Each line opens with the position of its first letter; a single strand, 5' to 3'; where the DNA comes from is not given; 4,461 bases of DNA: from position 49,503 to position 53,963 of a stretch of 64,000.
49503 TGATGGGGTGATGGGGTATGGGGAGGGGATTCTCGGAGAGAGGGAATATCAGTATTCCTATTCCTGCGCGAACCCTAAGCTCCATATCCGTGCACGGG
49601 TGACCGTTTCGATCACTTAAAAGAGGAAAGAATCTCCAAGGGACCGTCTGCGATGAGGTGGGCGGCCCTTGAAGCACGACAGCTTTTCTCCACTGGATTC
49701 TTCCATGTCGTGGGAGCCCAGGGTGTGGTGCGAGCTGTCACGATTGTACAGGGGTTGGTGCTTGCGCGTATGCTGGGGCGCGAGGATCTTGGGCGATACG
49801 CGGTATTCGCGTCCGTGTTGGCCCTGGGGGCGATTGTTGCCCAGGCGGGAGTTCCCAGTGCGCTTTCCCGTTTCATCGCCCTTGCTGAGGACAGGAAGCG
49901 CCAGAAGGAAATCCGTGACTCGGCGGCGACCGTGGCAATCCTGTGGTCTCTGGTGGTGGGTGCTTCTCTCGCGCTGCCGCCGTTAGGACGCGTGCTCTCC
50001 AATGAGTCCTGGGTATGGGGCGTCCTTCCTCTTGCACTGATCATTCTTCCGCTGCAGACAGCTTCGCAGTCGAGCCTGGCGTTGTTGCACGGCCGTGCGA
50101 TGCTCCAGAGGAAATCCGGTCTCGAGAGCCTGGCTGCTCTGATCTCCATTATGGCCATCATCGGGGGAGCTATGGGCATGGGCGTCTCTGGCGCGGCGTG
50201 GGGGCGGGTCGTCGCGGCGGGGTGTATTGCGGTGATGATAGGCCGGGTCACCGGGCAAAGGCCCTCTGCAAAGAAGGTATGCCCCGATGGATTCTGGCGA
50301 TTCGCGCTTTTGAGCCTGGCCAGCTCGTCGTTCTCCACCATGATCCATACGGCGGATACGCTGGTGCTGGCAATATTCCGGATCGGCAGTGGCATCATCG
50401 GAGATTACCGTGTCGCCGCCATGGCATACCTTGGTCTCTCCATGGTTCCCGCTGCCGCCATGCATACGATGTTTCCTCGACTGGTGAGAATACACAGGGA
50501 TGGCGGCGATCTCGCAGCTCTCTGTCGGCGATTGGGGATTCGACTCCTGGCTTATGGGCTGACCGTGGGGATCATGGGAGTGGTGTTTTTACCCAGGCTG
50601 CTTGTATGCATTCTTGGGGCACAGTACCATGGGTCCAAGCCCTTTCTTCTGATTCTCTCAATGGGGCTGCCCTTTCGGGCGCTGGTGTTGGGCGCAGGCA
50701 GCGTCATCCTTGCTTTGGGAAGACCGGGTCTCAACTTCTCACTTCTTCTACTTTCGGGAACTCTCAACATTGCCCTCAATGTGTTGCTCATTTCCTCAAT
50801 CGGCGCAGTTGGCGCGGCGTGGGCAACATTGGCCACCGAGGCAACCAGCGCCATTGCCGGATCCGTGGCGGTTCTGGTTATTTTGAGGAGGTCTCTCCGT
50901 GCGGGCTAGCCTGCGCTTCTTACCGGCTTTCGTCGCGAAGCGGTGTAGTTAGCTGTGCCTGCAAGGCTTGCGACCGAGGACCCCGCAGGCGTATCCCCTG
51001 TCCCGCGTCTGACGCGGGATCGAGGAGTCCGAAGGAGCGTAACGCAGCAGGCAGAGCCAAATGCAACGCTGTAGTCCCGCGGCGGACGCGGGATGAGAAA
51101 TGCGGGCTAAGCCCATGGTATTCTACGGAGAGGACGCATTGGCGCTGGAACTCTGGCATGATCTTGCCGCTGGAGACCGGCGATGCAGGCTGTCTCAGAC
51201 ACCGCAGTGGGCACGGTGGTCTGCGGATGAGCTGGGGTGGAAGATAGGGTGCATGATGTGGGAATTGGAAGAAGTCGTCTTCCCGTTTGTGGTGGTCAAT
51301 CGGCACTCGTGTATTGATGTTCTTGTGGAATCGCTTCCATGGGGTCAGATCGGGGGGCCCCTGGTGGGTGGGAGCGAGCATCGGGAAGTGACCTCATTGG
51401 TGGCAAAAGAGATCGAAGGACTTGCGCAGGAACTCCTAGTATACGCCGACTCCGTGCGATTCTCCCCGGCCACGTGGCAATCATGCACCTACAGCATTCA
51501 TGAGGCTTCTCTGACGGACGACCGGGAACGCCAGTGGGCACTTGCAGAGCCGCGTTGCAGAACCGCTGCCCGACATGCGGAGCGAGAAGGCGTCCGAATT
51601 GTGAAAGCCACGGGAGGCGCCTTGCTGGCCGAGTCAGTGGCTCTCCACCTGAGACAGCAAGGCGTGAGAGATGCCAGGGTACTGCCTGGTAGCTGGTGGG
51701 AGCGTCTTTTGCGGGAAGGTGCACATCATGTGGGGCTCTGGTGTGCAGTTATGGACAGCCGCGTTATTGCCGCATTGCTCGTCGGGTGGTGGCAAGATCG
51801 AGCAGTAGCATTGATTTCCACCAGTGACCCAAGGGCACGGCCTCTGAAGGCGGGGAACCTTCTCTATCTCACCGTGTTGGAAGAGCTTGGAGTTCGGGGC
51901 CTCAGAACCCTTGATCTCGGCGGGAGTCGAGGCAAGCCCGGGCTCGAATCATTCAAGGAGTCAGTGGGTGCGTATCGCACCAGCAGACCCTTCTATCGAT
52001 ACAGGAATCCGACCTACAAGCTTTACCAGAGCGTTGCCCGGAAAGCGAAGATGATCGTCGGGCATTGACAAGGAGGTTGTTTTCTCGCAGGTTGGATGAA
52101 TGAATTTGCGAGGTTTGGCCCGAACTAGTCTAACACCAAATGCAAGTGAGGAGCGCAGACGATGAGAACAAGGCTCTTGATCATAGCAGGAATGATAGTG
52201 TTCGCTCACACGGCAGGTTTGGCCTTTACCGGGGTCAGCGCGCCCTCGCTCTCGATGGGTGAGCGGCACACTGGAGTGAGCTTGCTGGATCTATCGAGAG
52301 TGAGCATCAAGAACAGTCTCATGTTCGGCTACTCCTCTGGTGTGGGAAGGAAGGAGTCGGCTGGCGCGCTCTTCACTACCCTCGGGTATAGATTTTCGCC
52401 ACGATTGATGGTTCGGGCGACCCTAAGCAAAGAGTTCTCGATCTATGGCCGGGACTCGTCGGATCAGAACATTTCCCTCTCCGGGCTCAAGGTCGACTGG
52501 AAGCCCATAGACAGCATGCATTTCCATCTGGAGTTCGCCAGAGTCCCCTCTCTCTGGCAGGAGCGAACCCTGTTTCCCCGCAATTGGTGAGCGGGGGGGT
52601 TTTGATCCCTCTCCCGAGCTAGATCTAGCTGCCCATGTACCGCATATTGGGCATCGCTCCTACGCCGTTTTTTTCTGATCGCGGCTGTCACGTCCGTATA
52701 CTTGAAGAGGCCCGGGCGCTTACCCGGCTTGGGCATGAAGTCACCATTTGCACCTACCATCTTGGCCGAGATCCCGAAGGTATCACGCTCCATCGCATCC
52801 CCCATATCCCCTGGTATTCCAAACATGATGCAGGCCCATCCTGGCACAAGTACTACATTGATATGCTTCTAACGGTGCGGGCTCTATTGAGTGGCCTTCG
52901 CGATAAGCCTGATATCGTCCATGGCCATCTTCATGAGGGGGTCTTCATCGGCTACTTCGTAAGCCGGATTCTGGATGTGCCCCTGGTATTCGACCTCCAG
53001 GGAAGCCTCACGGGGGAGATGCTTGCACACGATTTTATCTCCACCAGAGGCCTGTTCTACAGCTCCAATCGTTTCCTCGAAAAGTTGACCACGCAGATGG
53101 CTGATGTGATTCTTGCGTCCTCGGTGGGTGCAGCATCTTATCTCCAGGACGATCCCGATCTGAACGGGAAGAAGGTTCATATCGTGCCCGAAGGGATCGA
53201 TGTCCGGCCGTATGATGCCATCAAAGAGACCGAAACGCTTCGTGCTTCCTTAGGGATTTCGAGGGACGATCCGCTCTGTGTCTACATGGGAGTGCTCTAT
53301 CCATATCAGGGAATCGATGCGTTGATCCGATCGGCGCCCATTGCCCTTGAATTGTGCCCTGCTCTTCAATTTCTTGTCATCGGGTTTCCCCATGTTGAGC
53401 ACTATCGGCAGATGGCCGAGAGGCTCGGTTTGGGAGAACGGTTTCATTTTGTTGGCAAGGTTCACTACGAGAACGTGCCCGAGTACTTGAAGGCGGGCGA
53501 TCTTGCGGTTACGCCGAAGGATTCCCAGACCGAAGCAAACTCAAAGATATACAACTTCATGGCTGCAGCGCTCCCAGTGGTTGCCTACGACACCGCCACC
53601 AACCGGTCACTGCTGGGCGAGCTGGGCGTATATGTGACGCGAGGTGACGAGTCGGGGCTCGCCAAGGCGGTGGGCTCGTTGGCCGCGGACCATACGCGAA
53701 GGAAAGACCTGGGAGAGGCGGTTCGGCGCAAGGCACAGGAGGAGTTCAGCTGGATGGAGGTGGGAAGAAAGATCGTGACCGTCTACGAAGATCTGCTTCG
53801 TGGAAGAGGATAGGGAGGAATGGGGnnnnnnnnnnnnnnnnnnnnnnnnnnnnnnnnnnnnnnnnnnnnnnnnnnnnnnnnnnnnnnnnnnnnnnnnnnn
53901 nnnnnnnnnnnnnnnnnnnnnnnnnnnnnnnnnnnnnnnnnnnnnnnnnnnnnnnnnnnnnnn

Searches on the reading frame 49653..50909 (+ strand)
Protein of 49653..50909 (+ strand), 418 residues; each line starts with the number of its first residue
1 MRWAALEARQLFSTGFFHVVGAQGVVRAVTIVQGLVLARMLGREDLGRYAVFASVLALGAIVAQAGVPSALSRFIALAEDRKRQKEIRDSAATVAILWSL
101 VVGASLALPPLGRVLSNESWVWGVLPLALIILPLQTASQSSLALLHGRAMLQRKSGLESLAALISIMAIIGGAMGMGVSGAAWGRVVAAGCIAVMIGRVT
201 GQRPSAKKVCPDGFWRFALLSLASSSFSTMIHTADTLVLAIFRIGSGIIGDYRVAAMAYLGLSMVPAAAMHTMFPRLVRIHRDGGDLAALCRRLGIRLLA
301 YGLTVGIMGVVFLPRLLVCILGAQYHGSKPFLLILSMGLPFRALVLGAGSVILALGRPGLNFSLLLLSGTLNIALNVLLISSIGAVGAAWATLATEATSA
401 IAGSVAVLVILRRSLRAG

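Call 16: search_protein_families(library=pfam, proteins=[window:49653-50909:+], max_evalue=0.01)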
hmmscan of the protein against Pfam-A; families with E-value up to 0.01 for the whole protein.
window:49653-50909:+ (418 aa): 2 families
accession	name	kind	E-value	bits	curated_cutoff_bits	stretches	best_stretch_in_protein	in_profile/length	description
PF01943.22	Polysacc_synt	-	1.2e-16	61.4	28.2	1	15-281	4-274/274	Polysaccharide biosynthesis protein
PF13440.11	Polysacc_synt_3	-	1.3e-10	41.4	23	1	36-328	1-291/293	Polysaccharide biosynthesis protein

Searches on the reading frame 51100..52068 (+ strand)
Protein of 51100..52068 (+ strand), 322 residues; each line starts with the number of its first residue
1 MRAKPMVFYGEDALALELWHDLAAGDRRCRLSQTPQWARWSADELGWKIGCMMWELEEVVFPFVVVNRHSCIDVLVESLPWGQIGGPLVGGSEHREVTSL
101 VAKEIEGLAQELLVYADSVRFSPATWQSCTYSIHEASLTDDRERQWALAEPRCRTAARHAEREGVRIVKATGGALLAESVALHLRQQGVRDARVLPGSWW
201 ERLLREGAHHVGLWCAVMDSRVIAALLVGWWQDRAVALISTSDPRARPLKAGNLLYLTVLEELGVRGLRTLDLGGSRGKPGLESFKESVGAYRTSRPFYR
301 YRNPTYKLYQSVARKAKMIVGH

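Call 16: search_protein_families(library=pfam, proteins=[window:51100-52068:+], max_evalue=0.01)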
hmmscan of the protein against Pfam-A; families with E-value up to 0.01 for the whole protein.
window:51100-52068:+ (322 aa): 1 family
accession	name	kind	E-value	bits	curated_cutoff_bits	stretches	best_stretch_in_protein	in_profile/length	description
PF13480.13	Acetyltransf_6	-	1.1e-15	58.5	22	1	153-286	7-142/143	Acetyltransferase (GNAT) domain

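Call 72: find_homologous_proteins(query=window:51115-52068:+, max_evalue=1e-20)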
Query window:51115-52068:+ (317 aa): 12 proteins with E <= 1e-20 among 7969 candidates.
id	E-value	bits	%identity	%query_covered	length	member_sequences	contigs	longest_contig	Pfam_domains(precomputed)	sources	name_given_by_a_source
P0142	1.2e-212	723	100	100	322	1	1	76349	PF13480.14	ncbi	-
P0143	2.0e-95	338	50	96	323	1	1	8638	PF13480.14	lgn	-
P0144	3.0e-93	331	49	97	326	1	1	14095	PF13480.14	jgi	jgi:hypothetical protein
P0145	5.2e-90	320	49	96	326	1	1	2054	PF13480.14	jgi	jgi:hypothetical protein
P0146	3.0e-89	317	49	97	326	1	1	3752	PF13480.14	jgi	jgi:hypothetical protein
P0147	6.0e-89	316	48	97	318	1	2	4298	PF13480.14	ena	-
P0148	6.3e-81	290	51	86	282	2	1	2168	PF13480.14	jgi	-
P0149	2.7e-66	242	42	97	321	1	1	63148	PF13480.14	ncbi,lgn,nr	ncbi:GNAT family N-acetyltransferase [Candidatus Fermentibacteria bacterium]|nr:GNAT family N-acetyl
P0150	2.0e-63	233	41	99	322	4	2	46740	PF13480.14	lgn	-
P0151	6.2e-62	228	42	93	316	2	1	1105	PF13480.14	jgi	jgi:hypothetical protein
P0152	6.7e-62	228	41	93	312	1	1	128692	PF13480.14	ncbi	-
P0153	3.3e-60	222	41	97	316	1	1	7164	PF13480.14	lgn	-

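Call 73: find_encoding_contigs(protein=P0144, flank=6000, max_places=2)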
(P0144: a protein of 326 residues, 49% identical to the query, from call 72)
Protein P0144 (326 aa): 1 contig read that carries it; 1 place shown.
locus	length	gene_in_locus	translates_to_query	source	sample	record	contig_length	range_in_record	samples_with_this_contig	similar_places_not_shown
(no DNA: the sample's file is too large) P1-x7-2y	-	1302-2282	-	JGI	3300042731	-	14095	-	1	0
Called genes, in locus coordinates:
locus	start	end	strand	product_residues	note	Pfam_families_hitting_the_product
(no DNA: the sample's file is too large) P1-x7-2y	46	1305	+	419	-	PF01943:Polysacc_synt, PF13440:Polysacc_synt_3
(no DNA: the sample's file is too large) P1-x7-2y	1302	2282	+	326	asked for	PF13480:Acetyltransf_6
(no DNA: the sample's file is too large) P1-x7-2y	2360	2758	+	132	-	-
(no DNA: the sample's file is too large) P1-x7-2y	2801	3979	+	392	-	PF13439:Glyco_transf_4, PF13579:Glyco_trans_4_4, PF00534:Glycos_transf_1, PF13692:Glyco_trans_1_4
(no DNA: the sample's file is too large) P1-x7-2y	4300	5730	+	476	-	PF13145:Rotamase_2, PF00639:Rotamase, PF13616:Rotamase_3, PF13145:Rotamase_2, PF13616:Rotamase_3, PF00639:Rotamase, PF13174:TPR_6 (faint)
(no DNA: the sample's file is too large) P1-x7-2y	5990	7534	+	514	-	PF00515:TPR_1 (faint), PF07719:TPR_2 (faint), PF12895:ANAPC3 (faint), PF13181:TPR_8 (faint), PF13371:TPR_9 (faint), PF13414:TPR_11 (faint), PF13424:TPR_12 (faint), PF13428:TPR_14 (faint), +7 more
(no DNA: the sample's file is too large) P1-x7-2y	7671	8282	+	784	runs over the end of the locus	PF00488:MutS_V, PF01713:Smr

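Call 74: find_encoding_contigs(protein=P0143, flank=6000, max_places=2)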
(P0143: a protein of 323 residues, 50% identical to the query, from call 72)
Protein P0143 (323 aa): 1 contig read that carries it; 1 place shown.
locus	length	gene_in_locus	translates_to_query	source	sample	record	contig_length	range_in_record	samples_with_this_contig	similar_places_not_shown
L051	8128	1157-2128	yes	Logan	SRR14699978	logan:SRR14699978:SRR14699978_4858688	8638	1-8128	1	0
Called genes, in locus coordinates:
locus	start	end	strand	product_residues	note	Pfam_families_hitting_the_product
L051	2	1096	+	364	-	?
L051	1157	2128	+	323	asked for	PF13480:Acetyltransf_6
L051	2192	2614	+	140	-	-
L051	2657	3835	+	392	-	PF13439:Glyco_transf_4, PF13579:Glyco_trans_4_4, PF00534:Glycos_transf_1, PF13692:Glyco_trans_1_4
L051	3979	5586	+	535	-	PF13145:Rotamase_2, PF00639:Rotamase, PF13616:Rotamase_3, PF13145:Rotamase_2, PF00639:Rotamase, PF13616:Rotamase_3, PF13174:TPR_6 (faint)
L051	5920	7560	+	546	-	PF13371:TPR_9 (faint), PF00515:TPR_1 (faint), PF07719:TPR_2 (faint), PF13174:TPR_6 (faint), PF13181:TPR_8 (faint), PF13414:TPR_11 (faint), PF13432:TPR_16 (weak), PF12895:ANAPC3 (weak), +5 more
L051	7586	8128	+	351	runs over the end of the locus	?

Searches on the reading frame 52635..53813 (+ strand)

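Call 49: search_protein_families(library=pfam, proteins=[window:52635-53813:+], max_evalue=0.001)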
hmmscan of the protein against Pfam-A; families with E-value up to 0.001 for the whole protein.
window:52635-53813:+ (392 aa): 5 families
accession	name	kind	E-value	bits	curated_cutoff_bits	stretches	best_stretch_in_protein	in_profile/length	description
PF13692.12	Glyco_trans_1_4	-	7.5e-19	68.8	27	1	213-352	2-142/142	Glycosyl transferases group 1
PF00534.26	Glycos_transf_1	-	8.5e-19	68.2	26.4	1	199-365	2-171/172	Glycosyl transferases group 1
PF13579.12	Glyco_trans_4_4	-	1.7e-17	64.6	29.7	1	17-185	2-156/158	Glycosyl transferase 4-like domain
PF13439.12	Glyco_transf_4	-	1.2e-16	61.6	28.5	1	18-190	4-168/170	Glycosyltransferase Family 4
PF13524.12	Glyco_trans_1_2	-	3e-05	24.4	25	1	243-379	14-141/144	Glycosyl transferase-like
